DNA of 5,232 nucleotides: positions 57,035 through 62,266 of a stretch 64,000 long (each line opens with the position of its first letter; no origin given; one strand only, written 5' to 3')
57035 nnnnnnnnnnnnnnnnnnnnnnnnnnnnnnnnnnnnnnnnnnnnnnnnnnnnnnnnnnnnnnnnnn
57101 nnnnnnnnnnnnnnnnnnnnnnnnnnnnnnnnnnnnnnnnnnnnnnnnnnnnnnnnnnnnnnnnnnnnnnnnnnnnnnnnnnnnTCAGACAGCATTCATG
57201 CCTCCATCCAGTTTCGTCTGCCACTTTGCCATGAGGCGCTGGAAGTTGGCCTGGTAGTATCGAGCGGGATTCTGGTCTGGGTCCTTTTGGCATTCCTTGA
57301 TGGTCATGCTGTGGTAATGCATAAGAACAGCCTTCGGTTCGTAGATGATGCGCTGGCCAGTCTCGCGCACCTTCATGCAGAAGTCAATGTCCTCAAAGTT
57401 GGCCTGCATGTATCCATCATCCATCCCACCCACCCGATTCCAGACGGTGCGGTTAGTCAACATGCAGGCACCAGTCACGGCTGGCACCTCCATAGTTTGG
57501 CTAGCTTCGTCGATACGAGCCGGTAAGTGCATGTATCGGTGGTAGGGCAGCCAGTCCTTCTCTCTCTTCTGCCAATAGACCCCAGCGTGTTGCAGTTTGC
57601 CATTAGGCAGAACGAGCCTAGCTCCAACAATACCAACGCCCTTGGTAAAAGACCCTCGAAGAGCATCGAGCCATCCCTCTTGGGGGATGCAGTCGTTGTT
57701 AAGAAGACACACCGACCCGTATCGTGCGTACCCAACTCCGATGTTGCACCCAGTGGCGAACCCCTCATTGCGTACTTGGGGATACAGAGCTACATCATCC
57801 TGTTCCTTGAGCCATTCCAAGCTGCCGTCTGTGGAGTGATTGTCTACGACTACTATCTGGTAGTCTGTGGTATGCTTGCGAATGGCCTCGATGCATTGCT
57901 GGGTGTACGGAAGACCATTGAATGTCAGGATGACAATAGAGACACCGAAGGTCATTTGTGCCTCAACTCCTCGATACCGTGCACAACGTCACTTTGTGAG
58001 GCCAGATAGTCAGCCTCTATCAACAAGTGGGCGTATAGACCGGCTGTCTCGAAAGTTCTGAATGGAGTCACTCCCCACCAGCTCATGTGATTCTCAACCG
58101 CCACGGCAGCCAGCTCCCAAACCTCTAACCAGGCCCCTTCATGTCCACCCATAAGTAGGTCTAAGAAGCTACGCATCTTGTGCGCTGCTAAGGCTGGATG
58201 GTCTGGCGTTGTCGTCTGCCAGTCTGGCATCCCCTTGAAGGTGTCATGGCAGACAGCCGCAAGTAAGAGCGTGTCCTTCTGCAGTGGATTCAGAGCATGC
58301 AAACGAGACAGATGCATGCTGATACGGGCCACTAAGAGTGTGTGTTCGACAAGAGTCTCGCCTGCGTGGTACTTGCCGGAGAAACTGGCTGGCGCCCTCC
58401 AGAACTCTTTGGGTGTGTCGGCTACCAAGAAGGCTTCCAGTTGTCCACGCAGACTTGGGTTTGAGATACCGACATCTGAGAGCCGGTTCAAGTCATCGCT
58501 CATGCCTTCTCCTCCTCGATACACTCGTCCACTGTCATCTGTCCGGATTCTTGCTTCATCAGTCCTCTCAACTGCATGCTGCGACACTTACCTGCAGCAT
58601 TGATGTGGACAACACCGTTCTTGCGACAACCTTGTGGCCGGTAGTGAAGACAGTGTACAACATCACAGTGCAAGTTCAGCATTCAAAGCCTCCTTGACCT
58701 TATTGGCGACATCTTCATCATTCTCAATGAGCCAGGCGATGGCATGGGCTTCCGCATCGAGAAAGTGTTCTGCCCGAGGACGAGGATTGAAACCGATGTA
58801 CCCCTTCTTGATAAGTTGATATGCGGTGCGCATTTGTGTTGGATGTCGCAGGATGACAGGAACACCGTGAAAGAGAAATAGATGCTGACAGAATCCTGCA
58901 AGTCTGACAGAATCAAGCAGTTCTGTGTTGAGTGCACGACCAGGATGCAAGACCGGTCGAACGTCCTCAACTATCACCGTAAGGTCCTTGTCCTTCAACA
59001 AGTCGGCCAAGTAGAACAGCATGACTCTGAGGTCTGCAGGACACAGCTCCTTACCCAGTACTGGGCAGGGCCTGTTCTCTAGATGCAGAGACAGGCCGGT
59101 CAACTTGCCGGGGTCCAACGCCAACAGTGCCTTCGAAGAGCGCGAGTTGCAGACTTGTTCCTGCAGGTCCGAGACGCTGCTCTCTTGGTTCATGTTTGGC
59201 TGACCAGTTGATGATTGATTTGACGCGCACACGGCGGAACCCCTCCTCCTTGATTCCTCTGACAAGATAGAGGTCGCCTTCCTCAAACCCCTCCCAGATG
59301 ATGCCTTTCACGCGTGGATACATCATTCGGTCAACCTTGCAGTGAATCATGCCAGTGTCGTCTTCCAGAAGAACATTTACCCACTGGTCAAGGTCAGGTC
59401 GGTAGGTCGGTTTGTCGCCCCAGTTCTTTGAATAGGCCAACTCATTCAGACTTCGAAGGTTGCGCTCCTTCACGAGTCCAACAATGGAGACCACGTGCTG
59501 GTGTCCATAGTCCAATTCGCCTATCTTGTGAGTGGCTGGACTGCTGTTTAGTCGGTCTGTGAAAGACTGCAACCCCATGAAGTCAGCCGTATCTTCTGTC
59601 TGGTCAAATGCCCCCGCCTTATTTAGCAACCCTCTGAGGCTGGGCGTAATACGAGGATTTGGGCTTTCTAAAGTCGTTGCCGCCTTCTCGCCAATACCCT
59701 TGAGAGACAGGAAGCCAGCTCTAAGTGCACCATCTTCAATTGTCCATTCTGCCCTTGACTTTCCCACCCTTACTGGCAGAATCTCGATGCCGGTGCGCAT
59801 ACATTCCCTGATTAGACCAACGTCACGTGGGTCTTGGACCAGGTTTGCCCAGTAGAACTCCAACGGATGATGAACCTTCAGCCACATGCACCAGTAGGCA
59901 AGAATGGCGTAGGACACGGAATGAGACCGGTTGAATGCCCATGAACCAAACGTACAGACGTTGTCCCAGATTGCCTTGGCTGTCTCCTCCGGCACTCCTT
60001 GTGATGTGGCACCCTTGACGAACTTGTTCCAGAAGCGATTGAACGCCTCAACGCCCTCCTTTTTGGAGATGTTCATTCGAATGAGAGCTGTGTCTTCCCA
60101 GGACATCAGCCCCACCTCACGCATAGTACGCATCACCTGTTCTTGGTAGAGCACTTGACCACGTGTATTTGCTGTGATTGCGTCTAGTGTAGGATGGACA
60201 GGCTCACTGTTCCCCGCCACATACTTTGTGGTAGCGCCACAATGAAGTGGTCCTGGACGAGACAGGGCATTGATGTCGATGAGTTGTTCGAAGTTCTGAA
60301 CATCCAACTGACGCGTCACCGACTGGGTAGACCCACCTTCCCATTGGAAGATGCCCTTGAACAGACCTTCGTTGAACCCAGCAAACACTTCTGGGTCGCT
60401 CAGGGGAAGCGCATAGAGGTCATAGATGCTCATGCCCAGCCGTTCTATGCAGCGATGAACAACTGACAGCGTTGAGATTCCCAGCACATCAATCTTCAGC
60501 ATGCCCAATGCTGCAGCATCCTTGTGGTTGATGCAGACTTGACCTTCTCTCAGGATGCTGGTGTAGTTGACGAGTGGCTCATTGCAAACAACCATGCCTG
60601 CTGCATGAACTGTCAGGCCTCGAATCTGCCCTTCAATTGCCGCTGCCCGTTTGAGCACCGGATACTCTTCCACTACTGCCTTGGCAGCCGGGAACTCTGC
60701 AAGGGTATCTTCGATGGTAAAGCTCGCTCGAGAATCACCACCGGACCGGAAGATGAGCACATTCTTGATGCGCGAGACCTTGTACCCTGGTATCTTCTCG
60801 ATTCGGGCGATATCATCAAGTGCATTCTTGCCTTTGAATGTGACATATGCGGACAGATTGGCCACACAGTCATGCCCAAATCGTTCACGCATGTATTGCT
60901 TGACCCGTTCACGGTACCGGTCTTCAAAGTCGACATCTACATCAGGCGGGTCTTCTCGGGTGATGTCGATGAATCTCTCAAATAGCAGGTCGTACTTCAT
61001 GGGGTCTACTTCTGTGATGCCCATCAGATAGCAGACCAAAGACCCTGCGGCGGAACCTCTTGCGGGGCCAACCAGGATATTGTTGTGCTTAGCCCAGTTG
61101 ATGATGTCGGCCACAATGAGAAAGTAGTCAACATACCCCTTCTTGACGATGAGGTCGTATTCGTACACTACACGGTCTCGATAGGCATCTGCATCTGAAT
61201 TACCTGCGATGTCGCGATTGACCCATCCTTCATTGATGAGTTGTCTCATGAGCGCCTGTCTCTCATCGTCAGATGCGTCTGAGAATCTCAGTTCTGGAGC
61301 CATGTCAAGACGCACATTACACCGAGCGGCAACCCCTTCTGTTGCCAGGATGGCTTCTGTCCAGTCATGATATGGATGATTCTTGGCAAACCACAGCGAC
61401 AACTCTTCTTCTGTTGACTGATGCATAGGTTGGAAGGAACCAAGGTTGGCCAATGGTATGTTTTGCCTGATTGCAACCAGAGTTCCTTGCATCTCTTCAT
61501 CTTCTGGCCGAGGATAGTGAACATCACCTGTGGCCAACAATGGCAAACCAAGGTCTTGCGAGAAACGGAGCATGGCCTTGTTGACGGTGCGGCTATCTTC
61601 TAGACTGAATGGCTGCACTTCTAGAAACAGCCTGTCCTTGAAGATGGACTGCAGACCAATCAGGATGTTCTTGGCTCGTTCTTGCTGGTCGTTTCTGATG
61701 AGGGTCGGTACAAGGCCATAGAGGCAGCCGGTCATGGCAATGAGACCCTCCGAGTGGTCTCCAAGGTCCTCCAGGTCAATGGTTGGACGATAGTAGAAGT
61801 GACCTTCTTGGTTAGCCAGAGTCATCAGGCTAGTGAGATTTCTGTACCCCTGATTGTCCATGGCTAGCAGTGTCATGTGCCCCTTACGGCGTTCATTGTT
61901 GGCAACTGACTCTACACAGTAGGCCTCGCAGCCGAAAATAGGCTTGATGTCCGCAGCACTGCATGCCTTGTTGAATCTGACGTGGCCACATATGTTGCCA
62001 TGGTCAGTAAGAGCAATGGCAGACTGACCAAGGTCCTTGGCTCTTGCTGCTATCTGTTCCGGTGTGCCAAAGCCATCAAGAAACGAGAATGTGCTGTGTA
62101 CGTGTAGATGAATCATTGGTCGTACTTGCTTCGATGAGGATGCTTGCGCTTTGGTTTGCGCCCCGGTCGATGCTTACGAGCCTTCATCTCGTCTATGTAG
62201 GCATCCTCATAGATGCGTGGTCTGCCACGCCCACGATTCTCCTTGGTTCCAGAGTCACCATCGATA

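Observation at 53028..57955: Seven-gene glycosylation-type cluster (3 GT2, 2 methyltransferase domains, epimerase, SGNH hydrolase) next to the lysis cassette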

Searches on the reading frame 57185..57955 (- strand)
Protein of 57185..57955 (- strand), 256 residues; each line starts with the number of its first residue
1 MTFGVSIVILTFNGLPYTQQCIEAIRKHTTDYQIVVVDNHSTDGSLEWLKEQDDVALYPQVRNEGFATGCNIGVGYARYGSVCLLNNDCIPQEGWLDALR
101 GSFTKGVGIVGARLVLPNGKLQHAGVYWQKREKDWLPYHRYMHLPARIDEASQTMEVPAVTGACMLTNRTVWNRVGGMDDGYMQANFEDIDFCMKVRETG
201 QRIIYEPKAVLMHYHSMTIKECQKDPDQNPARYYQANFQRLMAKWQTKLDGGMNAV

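Call 3: search_protein_families(library=pfam, proteins=[window:57185-57955:-], max_evalue=0.01)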
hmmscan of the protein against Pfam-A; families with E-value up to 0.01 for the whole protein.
window:57185-57955:- (256 aa): 7 families
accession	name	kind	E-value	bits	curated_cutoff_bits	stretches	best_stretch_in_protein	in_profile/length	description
PF00535.33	Glycos_transf_2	-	1.1e-19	71.4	23.3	1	6-171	1-163/168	Glycosyl transferase family 2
PF13641.12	Glyco_tranf_2_3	-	4.1e-15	56.9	27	1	5-221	3-219/230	Glycosyltransferase like family 2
PF10111.15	Glyco_tranf_2_2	-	3.4e-05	23.9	27.3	1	12-207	9-210/276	Glycosyltransferase like family 2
PF13704.12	Glyco_tranf_2_4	-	0.00018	22.4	27.5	1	27-62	16-50/98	Glycosyl transferase family 2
PF13712.12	Glyco_tranf_2_5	-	0.0003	21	27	1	89-224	65-198/210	Glycosyltransferase like family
PF13632.12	Glyco_trans_2_3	-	0.00078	19.7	27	1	142-218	55-128/198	Glycosyl transferase family group 2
PF02709.20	Glyco_transf_7C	-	0.0025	17.8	23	1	146-215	5-77/78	N-terminal domain of galactosyltransferase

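Call 6: search_protein_families(library=phrogs, proteins=[window:57185-57955:-], max_evalue=0.001)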
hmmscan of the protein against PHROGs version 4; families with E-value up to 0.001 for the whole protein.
window:57185-57955:- (256 aa): 3 families
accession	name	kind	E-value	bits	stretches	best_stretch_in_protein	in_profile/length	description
phrog_2456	-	moron, auxiliary metabolic gene and host takeover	3.8e-09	37.5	1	5-93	5-92/239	glycosyltransferase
phrog_1579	-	moron, auxiliary metabolic gene and host takeover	4.5e-05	23.7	0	159-200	150-191/482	glycosyltransferase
phrog_841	-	moron, auxiliary metabolic gene and host takeover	0.00029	21.4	1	5-113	4-121/309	GtrB-like O-antigen conversion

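Call 32: search_protein_families(library=ncbifam, proteins=[window:57185-57955:-], max_evalue=0.01)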
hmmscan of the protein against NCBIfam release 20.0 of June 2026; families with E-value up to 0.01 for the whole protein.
window:57185-57955:- (256 aa): 13 families
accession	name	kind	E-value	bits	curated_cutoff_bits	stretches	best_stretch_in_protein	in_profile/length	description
TIGR03965.1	mycofact_glyco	equivalog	5.8e-24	84.8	280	1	5-220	76-287/467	mycofactocin biosynthesis glycosyltransferase MftF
NF041875.1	EPS_EpsD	equivalog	6.7e-14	52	370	1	5-217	1-210/325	exopolysaccharide biosynthesis glycosyltransferase EpsD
TIGR01556.1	rhamnosyltran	subfamily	4.5e-10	39.2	200.55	1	19-214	11-201/281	rhamnosyltransferase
TIGR04283.1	glyco_like_mftF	equivalog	8e-10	38.7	182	1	5-204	1-177/221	TIGR04283 family arsenosugar biosynthesis glycosyltransferase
NF038299.1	EPS_HpsN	equivalog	1.1e-09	37.7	425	1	5-218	3-225/317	hormogonium polysaccharide biosynthesis glycosyltransferase HpsN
TIGR03937.1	PgaC_IcaA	equivalog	6.6e-09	35.2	422.3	1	4-90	46-137/407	poly-beta-1,6-N-acetyl-D-glucosamine synthase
NF041394.1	GtaseAglG_Halo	equivalog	1.9e-07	30.7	440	1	5-213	3-215/304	glucosyl-dolichyl phosphate glucuronosyltransferase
NF038302.1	EPS_HpsE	equivalog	6.1e-07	28.7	300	1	5-213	3-222/307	hormogonium polysaccharide biosynthesis glycosyltransferase HpsE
NF050819.1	PolSacchBiosHfsG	equivalog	2.9e-05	23.4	500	1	20-199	27-204/302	polysaccharide biosynthesis protein HfsG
NF007482.0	PRK10073.1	equivalog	3.3e-05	23.1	423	1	5-78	8-85/334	glycosyltransferase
NF045692.1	OglycostaseCruG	equivalog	0.00042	19.3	600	0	5-52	43-91/386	2'-O-glycosyltransferase CruG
NF047683.1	TeichurnBiosyTuaG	equivalog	0.00052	19.7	400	1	5-89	8-97/252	teichuronic acid biosynthesis protein TuaG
TIGR03469.1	HpnB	hypoth_equivalog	0.00062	18.9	379.25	0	154-204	205-254/386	hopene-associated glycosyltransferase HpnB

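Call 39: search_solved_structures(query=window:57185-57955:-, max_evalue=0.001)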
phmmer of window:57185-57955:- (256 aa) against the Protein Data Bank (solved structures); distinct sequences matched with E-value up to 0.001: 6.
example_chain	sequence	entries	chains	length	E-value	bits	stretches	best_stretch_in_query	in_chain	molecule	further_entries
2z87_A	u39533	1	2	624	3.9e-10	42.5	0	4-123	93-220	Chondroitin synthase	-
2z86_A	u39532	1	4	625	3.9e-10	42.5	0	4-123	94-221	Chondroitin synthase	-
9omj_A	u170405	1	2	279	4.3e-05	26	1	3-124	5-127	Glycosyltransferase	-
9omh_A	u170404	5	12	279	4.9e-05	25.8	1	3-124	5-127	Glycosyltransferase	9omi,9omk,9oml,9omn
9omm_A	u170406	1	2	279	5e-05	25.8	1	3-124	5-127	Glycosyltransferase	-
3bcv_A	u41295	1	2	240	0.00071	22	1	5-87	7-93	Putative glycosyltransferase protein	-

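Call 48: search_dna_similar(query=window:57185-57955:-, collection=phages, mode=protein, max_rows=25)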
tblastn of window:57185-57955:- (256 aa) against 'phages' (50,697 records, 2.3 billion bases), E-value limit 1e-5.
Records with a match: 14; places in all: 18; records where one place covers at least 80% of the query: 13.
Best place of each record, by identity: <60% 14.
By first word of the organism name: Bacteriophage 10; Enterococcus 2; Listeria 2.
By host as written in the record: - 11; Listeria monocytogenes 2; Enterococcus faecalis 1.
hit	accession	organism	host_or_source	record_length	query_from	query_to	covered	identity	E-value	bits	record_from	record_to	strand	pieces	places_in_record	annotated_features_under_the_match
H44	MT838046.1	Bacteriophage sp.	human fecal samples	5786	5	252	97%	31.6%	7e-24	105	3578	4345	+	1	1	record has no annotation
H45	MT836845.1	Bacteriophage sp.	human fecal samples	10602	5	252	97%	29.7%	1e-21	99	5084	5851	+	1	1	record has no annotation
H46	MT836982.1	Bacteriophage sp.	human fecal samples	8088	5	252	97%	28.7%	2e-22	101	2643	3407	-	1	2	record has no annotation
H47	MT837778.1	Bacteriophage sp.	human fecal samples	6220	5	252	97%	27.7%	3e-22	100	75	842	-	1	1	record has no annotation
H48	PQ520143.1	Enterococcus phage IME_EF3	-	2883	5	218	84%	31.9%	6e-19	91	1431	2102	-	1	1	record has no annotation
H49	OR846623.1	Enterococcus phage Efs 1-1-1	Enterococcus faecalis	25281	5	218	84%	31.9%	8e-19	91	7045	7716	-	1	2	record has no annotation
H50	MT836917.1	Bacteriophage sp.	human fecal samples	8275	5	232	89%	29.6%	6e-22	100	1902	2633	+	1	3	record has no annotation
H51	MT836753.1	Bacteriophage sp.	human fecal samples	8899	5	213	82%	32.0%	4e-17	86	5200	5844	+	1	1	record has no annotation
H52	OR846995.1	Listeria phage LM 4-11-1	Listeria monocytogenes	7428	5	249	96%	26.3%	9e-16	82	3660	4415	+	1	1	record has no annotation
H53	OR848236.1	Listeria phage LM 4-14-1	Listeria monocytogenes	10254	5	247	95%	26.5%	8e-16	82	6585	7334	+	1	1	record has no annotation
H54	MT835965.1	Bacteriophage sp.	human fecal samples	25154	5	239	92%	26.8%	3e-10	66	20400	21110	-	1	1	record has no annotation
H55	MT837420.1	Bacteriophage sp.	human fecal samples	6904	1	214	84%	26.6%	3e-11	69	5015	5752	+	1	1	record has no annotation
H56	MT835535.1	Bacteriophage sp.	human fecal samples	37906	5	210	80%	25.6%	3e-8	60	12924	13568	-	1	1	record has no annotation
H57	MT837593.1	Bacteriophage sp.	human fecal samples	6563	8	116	43%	35.4%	3e-9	63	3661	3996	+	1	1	record has no annotation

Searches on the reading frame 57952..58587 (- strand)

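Call 3: search_protein_families(library=pfam, proteins=[window:57952-58587:-], max_evalue=0.01)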
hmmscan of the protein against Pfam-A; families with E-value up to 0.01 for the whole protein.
window:57952-58587:- (211 aa): 1 family
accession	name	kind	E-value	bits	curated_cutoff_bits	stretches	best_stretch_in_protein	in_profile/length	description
PF01966.28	HD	-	1.6e-06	28.9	22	1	80-196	2-107/116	HD domain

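Call 6: search_protein_families(library=phrogs, proteins=[window:57952-58587:-], max_evalue=0.001)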
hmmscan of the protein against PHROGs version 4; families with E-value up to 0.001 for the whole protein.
window:57952-58587:- (211 aa): 1 family
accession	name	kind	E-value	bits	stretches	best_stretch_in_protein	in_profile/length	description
phrog_5889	-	unknown function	6.9e-17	62.6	1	56-205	44-201/242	-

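Call 32: search_protein_families(library=ncbifam, proteins=[window:57952-58503:-], max_evalue=0.01)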
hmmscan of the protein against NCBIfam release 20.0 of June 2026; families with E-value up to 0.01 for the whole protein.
window:57952-58503:- (183 aa): 0 families

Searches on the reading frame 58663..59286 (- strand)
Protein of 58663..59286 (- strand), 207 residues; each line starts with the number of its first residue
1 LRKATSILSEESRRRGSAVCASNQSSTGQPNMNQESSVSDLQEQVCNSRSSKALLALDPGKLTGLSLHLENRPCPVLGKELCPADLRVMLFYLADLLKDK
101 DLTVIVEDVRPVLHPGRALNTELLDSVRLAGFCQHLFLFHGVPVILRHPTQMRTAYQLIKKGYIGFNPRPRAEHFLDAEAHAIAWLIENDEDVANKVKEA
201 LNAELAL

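Call 3: search_protein_families(library=pfam, proteins=[window:58663-59286:-], max_evalue=0.01)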
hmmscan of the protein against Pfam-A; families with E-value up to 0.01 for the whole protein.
window:58663-59286:- (207 aa): 0 families

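Call 6: search_protein_families(library=phrogs, proteins=[window:58663-59286:-], max_evalue=0.001)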
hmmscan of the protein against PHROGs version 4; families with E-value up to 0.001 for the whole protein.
window:58663-59286:- (207 aa): 1 family
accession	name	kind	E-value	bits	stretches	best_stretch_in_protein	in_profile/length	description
phrog_1981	-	unknown function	0.00015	22.5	0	46-68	21-43/217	-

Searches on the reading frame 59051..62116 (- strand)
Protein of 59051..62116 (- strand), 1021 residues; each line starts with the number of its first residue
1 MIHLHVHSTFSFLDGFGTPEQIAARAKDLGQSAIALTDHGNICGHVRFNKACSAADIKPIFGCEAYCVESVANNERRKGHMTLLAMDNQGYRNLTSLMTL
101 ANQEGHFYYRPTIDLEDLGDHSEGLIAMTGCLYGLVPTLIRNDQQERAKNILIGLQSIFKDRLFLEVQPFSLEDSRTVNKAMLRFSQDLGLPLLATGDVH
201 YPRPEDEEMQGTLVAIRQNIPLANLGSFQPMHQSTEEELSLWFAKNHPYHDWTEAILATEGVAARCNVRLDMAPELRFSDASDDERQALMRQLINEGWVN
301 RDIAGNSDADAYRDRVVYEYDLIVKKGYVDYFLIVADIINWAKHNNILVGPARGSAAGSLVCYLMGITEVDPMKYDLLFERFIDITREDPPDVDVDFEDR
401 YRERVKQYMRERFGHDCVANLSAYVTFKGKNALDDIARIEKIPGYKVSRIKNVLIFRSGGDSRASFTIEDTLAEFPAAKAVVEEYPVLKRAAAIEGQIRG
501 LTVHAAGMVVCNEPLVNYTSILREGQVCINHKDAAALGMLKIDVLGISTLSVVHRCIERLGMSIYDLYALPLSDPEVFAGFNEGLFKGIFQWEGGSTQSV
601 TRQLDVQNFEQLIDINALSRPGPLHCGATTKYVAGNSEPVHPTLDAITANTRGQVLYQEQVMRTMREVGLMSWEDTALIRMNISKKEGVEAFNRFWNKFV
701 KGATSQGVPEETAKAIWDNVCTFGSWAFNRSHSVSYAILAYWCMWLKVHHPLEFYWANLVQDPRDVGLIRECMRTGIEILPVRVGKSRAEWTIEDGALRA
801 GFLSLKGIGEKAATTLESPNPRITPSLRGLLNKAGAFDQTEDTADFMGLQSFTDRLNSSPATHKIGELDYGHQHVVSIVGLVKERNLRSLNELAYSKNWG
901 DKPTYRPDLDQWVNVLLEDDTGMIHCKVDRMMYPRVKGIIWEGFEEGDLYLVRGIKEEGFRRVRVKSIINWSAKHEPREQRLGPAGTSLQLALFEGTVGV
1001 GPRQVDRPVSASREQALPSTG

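Call 8: search_dna_similar(query=window:59051-62116:-, collection=phages, mode=protein, max_rows=15)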
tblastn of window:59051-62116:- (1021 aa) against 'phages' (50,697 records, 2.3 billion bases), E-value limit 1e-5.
Records with a match: 1448; places in all: 1460; records where one place covers at least 80% of the query: 864.
Best place of each record, by identity: <60% 1448.
By first word of the organism name: Pseudomonas 302; Mycobacterium 282; Streptomyces 211; Gordonia 132; Bacillus 99; Bacteriophage 60; Staphylococcus 49; Microbacterium 36; Escherichia 31; Rhodococcus 22; and 57 more.
By host as written in the record: Mycobacterium smegmatis mc2 155 204; Pseudomonas aeruginosa 118; - 117; Pseudomonas aeruginosa PAO1 86; Streptomyces griseus ATCC 10137 81; Gordonia terrae 3612 65; Streptomyces lividans JI 1326 44; Mycobacterium smegmatis mc#155 37; and 239 more.
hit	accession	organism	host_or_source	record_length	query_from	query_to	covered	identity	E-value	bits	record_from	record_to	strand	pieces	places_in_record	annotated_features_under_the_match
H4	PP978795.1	Microbacterium phage OverHedge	Microbacterium foliorum NRRL B-24224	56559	2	943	92%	38.4%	7e-139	647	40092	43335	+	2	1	56: DnaE-like DNA polymerase III alpha | 55: DnaE-like DNA polymerase III alpha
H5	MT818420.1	Microbacterium phage Gilda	Microbacterium foliorum NRRL B-24224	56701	2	943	92%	38.4%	8e-139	647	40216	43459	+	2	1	57: DnaE-like DNA polymerase III | 56: DnaE-like DNA polymerase III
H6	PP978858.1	Microbacterium phage Pharpay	Microbacterium foliorum NRRL B-24224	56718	2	943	92%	38.4%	1e-138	647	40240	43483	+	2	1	56: DnaE-like DNA polymerase III alpha | 55: DnaE-like DNA polymerase III alpha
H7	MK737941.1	Microbacterium phage Rachella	Microbacterium foliorum NRRL B-24224 SEA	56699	2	943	92%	38.4%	1e-138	646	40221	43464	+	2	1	57: DnaE-like DNA polymerase III subunit alpha | 56: DnaE-like DNA polymerase III subunit alpha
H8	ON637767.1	Microbacterium phage Kate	Microbacterium foliorum NRRL B-24224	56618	2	943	92%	38.4%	1e-138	646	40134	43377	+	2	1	57: DnaE-like DNA polymerase III alpha | 56: DnaE-like DNA polymerase III alpha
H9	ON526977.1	Microbacterium phage Potty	Microbacterium foliorum NRRL B-24224 SEA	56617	2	943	92%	38.4%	1e-138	646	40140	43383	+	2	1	56: DnaE-like DNA polymerase III alpha | 55: DNA polymerase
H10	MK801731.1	Microbacterium phage Anakin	Microbacterium foliorum NRRL B-24224 SEA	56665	2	943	92%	38.4%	1e-138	646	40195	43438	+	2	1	57: DnaE-like DNA polymerase III | 56: DnaE-like DNA polymerase III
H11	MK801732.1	Microbacterium phage NarutoRun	Microbacterium foliorum NRRL B-24224 SEA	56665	2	943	92%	38.4%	1e-138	646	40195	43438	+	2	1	57: DnaE-like DNA polymerase III | 56: DnaE-like DNA polymerase III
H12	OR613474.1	Microbacterium phage PhunaPhoke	Microbacterium foliorum NRRL B-24224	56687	2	943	92%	38.4%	1e-138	646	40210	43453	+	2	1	57: DnaE-like DNA polymerase III alpha | 56: DnaE-like DNA polymerase III alpha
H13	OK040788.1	Microbacterium phage Cybele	Microbacterium foliorum NRRL B-24224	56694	2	943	92%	38.4%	1e-138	646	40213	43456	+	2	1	57: DnaE-like DNA polymerase III alpha | 56: DnaE-like DNA polymerase III alpha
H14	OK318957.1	Microbacterium phage Neptune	Microbacterium foliorum NRRL B-24224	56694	2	943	92%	38.4%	1e-138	646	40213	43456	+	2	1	57: DnaE-like DNA polymerase III alpha | 56: DnaE-like DNA polymerase III alpha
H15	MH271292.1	Microbacterium phage AnnaSerena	Microbacterium foliorum NRRL B-24224 SEA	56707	2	943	92%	38.4%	1e-138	646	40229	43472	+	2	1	57: DnaE-like DNA polymerase III alpha | 56: DnaE-like DNA polymerase III alpha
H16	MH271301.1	Microbacterium phage Krampus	Microbacterium foliorum NRRL B-24224 SEA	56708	2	943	92%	38.4%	1e-138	646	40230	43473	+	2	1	57: DnaE-like DNA polymerase III alpha | 56: DnaE-like DNA polymerase III alpha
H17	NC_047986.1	Microbacterium phage Krampus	Microbacterium foliorum NRRL B-24224 SEA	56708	2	943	92%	38.4%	1e-138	646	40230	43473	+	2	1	57: DNA polymerase | 56: DnaE-like DNA polymerase III (alpha)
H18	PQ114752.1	Microbacterium phage CoolCookie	Microbacterium foliorum NRRL B-24224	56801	2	943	92%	38.4%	1e-138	646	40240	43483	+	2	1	56: DnaE-like DNA polymerase III alpha | 55: DnaE-like DNA polymerase III alpha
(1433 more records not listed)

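Call 69: find_related_loci(query=window:59051-62116:-, collection=viral_contigs, flank=10000)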
Query window:59051-62116:- (1021 aa) in viral_contigs; peptide patterns used: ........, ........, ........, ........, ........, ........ (x = any residue, [..] = any of these).
24 stretches matched a pattern; 22 encode a relative of the query (tblastn E <= 1e-3); 22 distinct loci.
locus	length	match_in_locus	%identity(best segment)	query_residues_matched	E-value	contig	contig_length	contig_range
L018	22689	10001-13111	36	1-956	5e-179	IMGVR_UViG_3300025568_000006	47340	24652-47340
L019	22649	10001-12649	38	1-813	2e-174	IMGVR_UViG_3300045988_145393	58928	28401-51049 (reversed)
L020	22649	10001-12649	38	1-813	9e-174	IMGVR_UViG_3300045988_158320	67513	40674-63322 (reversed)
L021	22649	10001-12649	38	1-813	2e-172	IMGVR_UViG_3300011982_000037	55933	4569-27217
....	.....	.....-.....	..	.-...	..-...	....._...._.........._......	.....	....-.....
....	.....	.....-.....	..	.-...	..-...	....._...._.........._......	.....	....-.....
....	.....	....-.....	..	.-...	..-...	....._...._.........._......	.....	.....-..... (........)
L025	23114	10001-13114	35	1-949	3e-170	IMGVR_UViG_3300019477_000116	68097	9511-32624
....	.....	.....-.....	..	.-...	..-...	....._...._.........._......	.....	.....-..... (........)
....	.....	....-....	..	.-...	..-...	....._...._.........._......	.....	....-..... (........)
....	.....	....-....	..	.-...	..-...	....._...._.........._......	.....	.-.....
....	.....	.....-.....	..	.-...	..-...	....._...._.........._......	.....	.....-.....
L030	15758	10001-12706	33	1-821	2e-143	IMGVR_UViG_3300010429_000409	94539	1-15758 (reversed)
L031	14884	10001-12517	34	1-821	5e-143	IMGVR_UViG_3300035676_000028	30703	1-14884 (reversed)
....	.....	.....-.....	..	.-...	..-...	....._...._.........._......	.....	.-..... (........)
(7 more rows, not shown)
